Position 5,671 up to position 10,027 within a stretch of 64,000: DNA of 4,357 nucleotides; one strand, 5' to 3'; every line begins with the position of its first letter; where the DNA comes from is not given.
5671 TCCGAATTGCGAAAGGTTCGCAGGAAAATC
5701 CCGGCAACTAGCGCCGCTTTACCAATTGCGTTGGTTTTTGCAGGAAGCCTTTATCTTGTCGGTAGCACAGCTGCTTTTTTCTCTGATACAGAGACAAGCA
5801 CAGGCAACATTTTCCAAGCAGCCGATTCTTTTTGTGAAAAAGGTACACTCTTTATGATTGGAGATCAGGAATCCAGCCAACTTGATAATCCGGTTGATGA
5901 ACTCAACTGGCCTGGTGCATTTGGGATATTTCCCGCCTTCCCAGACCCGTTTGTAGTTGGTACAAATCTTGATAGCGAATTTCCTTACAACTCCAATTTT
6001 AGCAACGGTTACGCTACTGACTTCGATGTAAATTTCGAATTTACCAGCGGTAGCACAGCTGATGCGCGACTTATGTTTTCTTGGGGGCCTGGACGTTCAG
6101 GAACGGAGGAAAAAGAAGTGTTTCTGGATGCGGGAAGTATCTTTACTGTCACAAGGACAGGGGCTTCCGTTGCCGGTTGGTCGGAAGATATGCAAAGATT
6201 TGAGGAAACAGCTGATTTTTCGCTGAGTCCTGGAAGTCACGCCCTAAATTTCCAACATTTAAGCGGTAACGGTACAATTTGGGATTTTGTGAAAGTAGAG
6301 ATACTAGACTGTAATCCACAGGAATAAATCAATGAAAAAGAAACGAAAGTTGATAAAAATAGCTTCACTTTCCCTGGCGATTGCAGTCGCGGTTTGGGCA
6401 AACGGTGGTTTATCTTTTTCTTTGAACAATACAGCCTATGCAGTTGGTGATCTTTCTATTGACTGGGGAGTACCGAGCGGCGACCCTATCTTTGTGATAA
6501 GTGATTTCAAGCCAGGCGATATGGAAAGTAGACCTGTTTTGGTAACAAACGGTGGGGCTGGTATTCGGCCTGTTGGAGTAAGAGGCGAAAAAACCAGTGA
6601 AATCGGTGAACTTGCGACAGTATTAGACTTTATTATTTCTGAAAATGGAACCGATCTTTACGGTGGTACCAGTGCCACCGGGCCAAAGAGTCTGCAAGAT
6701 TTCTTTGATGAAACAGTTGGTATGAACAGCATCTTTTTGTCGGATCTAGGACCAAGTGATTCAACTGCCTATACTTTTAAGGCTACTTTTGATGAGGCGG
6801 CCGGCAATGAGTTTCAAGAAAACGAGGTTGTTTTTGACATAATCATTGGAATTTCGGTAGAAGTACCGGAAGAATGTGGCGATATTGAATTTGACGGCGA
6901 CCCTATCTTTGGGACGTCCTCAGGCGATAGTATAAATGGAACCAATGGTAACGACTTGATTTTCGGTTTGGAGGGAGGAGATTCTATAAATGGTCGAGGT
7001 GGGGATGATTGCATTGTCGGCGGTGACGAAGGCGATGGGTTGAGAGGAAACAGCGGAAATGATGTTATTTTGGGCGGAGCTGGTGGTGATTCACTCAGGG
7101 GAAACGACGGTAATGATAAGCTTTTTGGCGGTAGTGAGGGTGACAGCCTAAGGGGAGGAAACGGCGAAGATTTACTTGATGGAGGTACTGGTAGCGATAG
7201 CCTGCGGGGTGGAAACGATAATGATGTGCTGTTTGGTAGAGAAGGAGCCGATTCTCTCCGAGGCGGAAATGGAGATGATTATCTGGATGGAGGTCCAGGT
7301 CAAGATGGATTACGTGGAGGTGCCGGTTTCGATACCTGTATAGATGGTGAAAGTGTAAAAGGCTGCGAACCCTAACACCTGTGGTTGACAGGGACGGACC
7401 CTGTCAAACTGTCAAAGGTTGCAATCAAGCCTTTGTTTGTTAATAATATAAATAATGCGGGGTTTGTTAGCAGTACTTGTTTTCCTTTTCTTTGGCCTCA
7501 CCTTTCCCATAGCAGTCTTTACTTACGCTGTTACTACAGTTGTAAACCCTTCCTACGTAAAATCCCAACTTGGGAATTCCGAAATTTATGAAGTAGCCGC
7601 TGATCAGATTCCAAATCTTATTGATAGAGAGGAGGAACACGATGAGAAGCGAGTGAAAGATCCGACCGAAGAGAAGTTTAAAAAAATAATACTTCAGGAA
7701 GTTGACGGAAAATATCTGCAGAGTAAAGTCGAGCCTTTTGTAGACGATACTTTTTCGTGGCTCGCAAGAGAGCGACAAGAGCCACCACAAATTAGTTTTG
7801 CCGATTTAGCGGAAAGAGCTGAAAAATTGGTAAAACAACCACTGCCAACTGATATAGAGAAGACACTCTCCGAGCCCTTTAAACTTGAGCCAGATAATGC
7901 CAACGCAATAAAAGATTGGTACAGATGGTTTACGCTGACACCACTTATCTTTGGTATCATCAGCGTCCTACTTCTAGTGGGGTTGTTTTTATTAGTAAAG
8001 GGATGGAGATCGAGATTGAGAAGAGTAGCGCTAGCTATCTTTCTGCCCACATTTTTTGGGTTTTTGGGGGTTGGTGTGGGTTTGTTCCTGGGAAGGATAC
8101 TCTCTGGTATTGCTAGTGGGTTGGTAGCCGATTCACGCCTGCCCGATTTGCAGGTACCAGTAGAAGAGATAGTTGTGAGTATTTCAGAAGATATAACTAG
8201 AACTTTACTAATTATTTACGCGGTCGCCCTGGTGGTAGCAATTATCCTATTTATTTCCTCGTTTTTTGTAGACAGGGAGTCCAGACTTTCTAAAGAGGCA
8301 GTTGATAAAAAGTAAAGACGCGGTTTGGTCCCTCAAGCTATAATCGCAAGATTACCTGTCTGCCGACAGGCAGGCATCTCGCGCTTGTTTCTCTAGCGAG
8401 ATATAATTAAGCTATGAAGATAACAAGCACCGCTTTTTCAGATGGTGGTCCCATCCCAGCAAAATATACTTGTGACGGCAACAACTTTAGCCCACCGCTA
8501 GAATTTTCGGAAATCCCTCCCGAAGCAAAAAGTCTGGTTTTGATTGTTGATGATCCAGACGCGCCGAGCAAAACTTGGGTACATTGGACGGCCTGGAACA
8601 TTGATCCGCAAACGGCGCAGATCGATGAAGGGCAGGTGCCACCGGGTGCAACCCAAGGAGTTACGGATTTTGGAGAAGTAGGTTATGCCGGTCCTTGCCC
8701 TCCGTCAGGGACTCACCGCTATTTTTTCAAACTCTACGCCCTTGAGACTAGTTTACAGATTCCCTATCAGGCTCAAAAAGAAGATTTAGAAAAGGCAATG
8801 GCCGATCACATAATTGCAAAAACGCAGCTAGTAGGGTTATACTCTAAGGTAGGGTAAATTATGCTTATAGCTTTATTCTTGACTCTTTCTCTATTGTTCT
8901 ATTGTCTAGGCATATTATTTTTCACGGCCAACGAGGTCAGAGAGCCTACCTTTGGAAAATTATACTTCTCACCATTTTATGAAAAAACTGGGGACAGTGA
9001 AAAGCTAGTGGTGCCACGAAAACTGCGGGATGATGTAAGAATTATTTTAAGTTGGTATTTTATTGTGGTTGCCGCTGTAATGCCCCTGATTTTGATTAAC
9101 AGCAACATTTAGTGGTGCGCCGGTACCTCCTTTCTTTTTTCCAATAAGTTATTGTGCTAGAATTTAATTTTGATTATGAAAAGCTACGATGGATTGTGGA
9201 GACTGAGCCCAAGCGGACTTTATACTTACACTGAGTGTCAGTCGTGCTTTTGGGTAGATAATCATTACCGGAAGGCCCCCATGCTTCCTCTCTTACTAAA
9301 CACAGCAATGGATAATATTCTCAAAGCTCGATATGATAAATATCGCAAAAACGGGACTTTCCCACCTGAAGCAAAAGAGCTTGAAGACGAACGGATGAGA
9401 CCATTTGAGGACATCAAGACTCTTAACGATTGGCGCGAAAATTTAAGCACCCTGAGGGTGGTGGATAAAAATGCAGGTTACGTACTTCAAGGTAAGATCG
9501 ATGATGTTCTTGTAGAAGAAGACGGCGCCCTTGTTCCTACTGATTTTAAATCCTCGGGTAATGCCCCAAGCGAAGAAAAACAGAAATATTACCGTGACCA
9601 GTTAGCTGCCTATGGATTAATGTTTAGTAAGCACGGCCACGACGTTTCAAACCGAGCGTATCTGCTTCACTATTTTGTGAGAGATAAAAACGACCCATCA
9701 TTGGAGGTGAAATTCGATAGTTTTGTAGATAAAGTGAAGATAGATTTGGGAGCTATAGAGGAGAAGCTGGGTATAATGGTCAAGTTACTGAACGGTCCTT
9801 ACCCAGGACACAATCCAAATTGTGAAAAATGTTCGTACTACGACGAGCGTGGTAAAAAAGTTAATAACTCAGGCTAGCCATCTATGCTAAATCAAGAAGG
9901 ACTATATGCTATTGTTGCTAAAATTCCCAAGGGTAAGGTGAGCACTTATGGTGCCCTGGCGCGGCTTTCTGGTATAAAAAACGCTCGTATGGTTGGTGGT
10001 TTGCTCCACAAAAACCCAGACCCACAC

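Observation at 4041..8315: TasA/camelysin + SipW + RTX secreted-fibre locus immediately after rpoC in a CPR-like genome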

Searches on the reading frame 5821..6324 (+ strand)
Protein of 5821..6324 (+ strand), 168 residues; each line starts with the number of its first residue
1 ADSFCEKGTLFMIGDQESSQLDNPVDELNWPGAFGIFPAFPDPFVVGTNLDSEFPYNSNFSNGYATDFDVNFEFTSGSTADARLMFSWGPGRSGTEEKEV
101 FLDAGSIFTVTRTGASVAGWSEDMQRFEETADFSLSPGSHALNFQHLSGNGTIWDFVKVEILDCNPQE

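Call 52: search_solved_structures(query=window:5821-6324:+, max_evalue=10)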
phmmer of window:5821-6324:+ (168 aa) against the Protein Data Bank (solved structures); distinct sequences matched with E-value up to 10: 10.
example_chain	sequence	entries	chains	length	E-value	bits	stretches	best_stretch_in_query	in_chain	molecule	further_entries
4dmr_A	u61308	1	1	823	0.095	15.9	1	50-135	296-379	DMSO REDUCTASE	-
1e60_A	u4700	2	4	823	0.096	15.9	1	50-135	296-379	Dimethyl sulfoxide/trimethylamine N-oxide reductase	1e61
1e18_A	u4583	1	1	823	0.096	15.9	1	50-135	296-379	DMSO REDUCTASE.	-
1dmr_A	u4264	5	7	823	0.096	15.9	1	50-135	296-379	DMSO REDUCTASE | Dimethyl sulfoxide/trimethylamine N-oxide reductase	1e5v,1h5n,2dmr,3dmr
9t4r_4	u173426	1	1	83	0.51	13.5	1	66-128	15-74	Large ribosomal subunit protein bL31B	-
7p48_Y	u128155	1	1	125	1.1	12.5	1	66-129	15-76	50S ribosomal protein L31 type B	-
5li0_3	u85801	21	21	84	1.1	12.5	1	66-110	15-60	50S ribosomal protein L31 type B | Large ribosomal subunit protein bL31B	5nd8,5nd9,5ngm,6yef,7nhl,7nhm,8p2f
2col_A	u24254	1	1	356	1.3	12.2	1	45-116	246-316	Bifunctional hemolysin-adenylate cyclase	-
1zot_A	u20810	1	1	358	1.3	12.2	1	45-116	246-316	CyaA with C-terminal Calmodulin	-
1yrt_A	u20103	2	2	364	1.3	12.1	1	45-116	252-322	Bifunctional hemolysin-adenylate cyclase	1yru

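Call 57: search_protein_representatives(protein=window:5821-6324:+)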
Query: 168 residues. Proteins with E-value up to 0.001 (for the whole library): 123; up to 1e-10: 109; up to 1e-30: 19. The best 123 are listed.
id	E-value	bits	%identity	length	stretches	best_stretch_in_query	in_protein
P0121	2.3e-109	379.3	100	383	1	1-168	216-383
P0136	2.0e-61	223.2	62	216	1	1-164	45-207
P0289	3.8e-61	222.3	38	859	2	4-163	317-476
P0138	5.1e-58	212.2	56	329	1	4-165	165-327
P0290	3.0e-56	206.4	55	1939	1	3-167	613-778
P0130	1.2e-55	204.4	58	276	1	1-168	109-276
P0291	1.3e-53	197.8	57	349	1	8-165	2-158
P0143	1.8e-52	194.1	58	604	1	4-165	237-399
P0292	2.4e-52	193.7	58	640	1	5-166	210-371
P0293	4.5e-47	176.5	47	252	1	3-167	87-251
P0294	8.7e-45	169.1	53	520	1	2-161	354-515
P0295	8.3e-44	165.9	54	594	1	2-160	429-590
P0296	1.1e-42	162.2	48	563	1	5-168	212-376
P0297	2.5e-41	157.8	38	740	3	3-165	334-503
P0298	1.9e-40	155.0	48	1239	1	5-165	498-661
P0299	5.9e-35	137.1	48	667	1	8-165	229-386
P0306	9.7e-26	107.1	37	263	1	3-164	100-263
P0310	6.8e-24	101.1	48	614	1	37-160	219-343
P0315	1.2e-21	93.8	45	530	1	38-160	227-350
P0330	9.4e-20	87.6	41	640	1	10-161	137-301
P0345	1.0e-18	84.2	43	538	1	21-160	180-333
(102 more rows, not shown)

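Call 58: search_protein_families(library=pfam, proteins=[P0289, P0292, P0294, P0296, P0299, P0310, P0315, P0330, P0345, P0306], max_evalue=0.01)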
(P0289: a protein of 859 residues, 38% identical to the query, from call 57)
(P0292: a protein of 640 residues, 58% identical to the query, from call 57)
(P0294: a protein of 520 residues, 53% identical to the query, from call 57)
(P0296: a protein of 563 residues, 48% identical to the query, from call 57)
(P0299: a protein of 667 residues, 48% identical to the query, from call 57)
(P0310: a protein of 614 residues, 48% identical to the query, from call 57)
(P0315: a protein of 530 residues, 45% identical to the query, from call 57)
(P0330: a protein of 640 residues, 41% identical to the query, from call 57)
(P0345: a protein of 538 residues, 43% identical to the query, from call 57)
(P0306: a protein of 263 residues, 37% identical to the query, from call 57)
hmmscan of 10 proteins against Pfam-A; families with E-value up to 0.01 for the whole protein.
P0289 (859 aa): 2 families
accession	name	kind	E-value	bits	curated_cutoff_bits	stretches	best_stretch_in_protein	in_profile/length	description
PF04773.18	FecR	-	3.1e-09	37.6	24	1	77-168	3-96/97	FecR protein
PF14683.12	CBM-like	-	2.1e-07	31.4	27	1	322-471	1-159/160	Polysaccharide lyase family 4, domain III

P0292 (640 aa): 1 family
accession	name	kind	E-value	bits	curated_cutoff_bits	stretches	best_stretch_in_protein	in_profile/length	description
PF00932.25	LTD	-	2.4e-15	57.3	34.3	1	371-484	3-104/109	Lamin Tail Domain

P0294 (520 aa): 0 families

P0296 (563 aa): 1 family
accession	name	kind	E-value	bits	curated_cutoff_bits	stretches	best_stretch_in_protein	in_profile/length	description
PF00932.25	LTD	-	3.8e-12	47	34.3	1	375-491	4-104/109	Lamin Tail Domain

P0299 (667 aa): 1 family
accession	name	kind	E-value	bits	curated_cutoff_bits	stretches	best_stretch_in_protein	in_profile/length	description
PF00932.25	LTD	-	1.9e-16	60.8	34.3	1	387-500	3-104/109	Lamin Tail Domain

P0310 (614 aa): 1 family
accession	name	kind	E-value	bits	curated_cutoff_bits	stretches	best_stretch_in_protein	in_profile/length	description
PF21959.2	DUF6923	-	4.2e-10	40.2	27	1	421-589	40-207/234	Repeat of unknown function (DUF6923)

P0315 (530 aa): 0 families

P0330 (640 aa): 0 families

P0345 (538 aa): 1 family
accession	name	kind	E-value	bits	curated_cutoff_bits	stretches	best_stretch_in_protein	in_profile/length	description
PF14683.12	CBM-like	-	0.00026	21.3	27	1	165-332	1-160/160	Polysaccharide lyase family 4, domain III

P0306 (263 aa): 0 families

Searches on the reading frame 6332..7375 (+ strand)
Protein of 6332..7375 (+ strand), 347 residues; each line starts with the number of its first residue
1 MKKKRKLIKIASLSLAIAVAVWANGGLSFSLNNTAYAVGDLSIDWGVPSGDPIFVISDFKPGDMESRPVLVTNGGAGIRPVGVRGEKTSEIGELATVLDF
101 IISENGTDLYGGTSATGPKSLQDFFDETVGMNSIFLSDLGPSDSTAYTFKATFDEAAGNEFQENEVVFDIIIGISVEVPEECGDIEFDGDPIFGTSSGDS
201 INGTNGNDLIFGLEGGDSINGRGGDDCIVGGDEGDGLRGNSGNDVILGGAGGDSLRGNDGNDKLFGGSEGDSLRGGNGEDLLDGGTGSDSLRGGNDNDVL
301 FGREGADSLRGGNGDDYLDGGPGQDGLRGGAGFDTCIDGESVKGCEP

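Call 3: search_protein_families(library=pfam, proteins=[window:6332-7375:+], max_evalue=1)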
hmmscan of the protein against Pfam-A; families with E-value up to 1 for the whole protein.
window:6332-7375:+ (347 aa): 1 family
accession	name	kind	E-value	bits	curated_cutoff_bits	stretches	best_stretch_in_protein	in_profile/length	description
PF00353.25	HemolysinCabind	-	1.2e-20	73.5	23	5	275-309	2-36/36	RTX calcium-binding nonapeptide repeat (4 copies)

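Call 4: search_protein_families(library=ncbifam, proteins=[window:6332-7375:+], max_evalue=1)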
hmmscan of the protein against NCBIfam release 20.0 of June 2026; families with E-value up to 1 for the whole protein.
window:6332-7375:+ (347 aa): 7 families
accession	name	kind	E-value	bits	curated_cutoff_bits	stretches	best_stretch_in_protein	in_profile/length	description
NF033943.0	RTX_toxin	subfamily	1.4e-28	99.6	1000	2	226-336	688-799/930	RTX family hemolysin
NF046115.1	Ca_rpt_SMc04171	equivalog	1.6e-22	80.4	625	3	261-343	414-496/574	SMc04171 family calcium-binding repeat protein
NF033203.1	entero_EhxA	exception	5.6e-19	67.8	2000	2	187-300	714-831/997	enterohemolysin EhxA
NF035945.1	Zn_serralysin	subfamily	1.9e-10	40.5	500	3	293-337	324-368/462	serralysin family metalloprotease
NF053766.1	ZapA_metallo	exception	2e-06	27.2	940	2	284-338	335-389/483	ZapA family metalloprotease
NF050046.1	PueAB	exception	0.0084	14.6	670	3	300-340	372-412/616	polyurethane esterase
NF052454.1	BtaGlycanEglC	equivalog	0.05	12.5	700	2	276-316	106-148/459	endo-1,3-1,4-beta-glycanase EglC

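Call 16: find_homologous_proteins(query=window:6332-7375:+)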
Query window:6332-7375:+ (347 aa): 2512 proteins with E <= 0.001 among 8000 candidates; the best 120 are listed.
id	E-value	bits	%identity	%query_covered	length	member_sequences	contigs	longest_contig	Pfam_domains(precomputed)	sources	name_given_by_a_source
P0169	3.9e-219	745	100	100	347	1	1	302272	PF00353.26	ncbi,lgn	ncbi:MAG: hypothetical protein WD187_04255 [Candidatus Woykebacteria bacterium]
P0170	1.4e-145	503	69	99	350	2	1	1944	PF00353.26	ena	-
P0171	1.7e-141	490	58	100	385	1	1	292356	PF00353.26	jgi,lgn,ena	-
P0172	2.1e-140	486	67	99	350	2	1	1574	PF00353.26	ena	-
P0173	3.3e-139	482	66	99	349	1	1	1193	PF00353.26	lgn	-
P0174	2.0e-137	476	65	100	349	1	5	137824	PF00353.26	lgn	-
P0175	1.9e-136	473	62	97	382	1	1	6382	PF00353.26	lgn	-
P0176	3.0e-136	473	63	100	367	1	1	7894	PF00353.26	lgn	-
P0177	6.5e-136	472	61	100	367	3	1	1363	PF00353.26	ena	-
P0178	8.7e-134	465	60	100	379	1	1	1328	PF00353.26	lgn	-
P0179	1.8e-132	460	60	100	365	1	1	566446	PF00353.26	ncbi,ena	-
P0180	4.8e-130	452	65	100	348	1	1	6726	PF00353.26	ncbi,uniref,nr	ncbi:MAG: hypothetical protein A2Z11_00300 [Candidatus Woykebacteria bacterium RBG_16_43_9]|uniref:C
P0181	8.1e-129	448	59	99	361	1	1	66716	PF00353.26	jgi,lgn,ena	-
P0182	2.1e-126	440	63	100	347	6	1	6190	PF00353.26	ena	-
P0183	3.1e-126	440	65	95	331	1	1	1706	PF00353.26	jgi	jgi:Ca2+-binding RTX toxin-like protein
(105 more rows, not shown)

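Call 38: predict_structure(alignment_id=A2)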
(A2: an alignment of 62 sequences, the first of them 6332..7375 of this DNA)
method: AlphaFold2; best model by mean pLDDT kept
length: 347 residues; sequences in the alignment: 62
mean_pLDDT: 90.7   pTM: 0.79
mean pLDDT of the five models: 90.7, 89.6, 89.6, 88.7, 88.4
residues with pLDDT >= 90: 275; 70-90: 49; 50-70: 12; < 50: 11
segments of 3 or more residues with pLDDT < 50: 25-35
pLDDT, mean of each block of 10 residues (from residue 1): 72 82 51 55 80 85 93 94 93 94 96 96 93 93 96 91 90 92 93 92 96 95 97 95 97 97 97 98 98 98 98 97 97 95 86
secondary structure, 60 per line:
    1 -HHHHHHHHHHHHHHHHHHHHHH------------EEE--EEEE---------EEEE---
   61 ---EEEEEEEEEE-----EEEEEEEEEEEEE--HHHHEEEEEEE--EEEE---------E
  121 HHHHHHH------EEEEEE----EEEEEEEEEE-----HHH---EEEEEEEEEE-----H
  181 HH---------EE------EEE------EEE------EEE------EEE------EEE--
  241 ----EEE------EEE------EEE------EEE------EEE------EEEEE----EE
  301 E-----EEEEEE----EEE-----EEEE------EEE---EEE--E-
elements in order: H2-23 E36-38 E41-44 E54-57 E64-73 E79-91 H94-97 E98-104 E107-110 H121-127 E134-139 E144-153 E165-174 E200-202 E209-211 E218-220 E227-229 E236-238 E245-247 E254-256 E263-265 E272-274 E281-283 E290-294 E299-301 E307-312 E317-319 E325-328 E335-337 E341-343

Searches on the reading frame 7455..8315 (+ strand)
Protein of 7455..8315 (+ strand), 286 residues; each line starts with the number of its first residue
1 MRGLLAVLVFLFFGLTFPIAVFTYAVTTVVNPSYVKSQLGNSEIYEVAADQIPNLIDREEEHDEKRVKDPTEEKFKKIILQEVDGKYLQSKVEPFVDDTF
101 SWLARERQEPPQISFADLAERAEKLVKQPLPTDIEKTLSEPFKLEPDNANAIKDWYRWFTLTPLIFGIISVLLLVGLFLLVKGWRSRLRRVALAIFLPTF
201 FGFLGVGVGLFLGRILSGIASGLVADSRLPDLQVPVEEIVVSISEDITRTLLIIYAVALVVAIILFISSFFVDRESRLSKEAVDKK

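Call 3: search_protein_families(library=pfam, proteins=[window:7455-8315:+], max_evalue=1)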
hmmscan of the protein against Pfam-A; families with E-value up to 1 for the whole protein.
window:7455-8315:+ (286 aa): 4 families
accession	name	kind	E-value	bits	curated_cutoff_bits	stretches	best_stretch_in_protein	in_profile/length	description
PF13273.12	DUF4064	-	0.037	14.7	32.1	1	203-278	10-87/102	Protein of unknown function (DUF4064)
PF06687.17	SUR7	-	0.47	10.5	29.6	0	246-271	104-129/201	SUR7/PalI family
PF12420.13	DUF3671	-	0.56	10.1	34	0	189-271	157-206/223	Fam-L, Fam-M like protein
PF01102.23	Glycophorin_A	-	0.65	10.7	30.1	0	251-274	61-84/114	Glycophorin A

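Call 4: search_protein_families(library=ncbifam, proteins=[window:7455-8315:+], max_evalue=1)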
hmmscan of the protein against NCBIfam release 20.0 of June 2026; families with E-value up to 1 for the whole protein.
window:7455-8315:+ (286 aa): 1 family
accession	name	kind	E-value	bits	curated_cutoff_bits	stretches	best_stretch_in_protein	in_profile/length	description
NF002350.0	PRK01315.1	equivalog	0.048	12.8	282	1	8-30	223-245/329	membrane protein insertase YidC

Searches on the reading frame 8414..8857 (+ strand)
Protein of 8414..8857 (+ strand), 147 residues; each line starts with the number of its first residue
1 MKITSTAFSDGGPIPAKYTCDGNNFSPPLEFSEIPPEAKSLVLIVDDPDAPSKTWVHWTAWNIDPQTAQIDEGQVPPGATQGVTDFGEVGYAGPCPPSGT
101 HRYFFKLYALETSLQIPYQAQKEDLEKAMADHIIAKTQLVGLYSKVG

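Call 3: search_protein_families(library=pfam, proteins=[window:8414-8857:+], max_evalue=1)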
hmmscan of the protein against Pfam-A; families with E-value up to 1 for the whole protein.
window:8414-8857:+ (147 aa): 1 family
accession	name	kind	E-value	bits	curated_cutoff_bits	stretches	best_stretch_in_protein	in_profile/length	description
PF01161.25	PBP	-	7e-42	143.4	24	1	14-143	2-135/135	Phosphatidylethanolamine-binding protein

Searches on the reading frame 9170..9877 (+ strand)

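Call 3: search_protein_families(library=pfam, proteins=[window:9170-9877:+], max_evalue=1)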
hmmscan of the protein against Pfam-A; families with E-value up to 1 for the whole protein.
window:9170-9877:+ (235 aa): 2 families
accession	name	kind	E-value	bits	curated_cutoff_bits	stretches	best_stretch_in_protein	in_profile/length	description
PF12705.13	PDDEXK_1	-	1.8e-12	48.2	22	1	43-223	64-242/247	PD-(D/E)XK nuclease superfamily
PF01930.23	Cas_Cas4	-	0.0011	19.5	22.7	1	107-225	53-156/160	Domain of unknown function DUF83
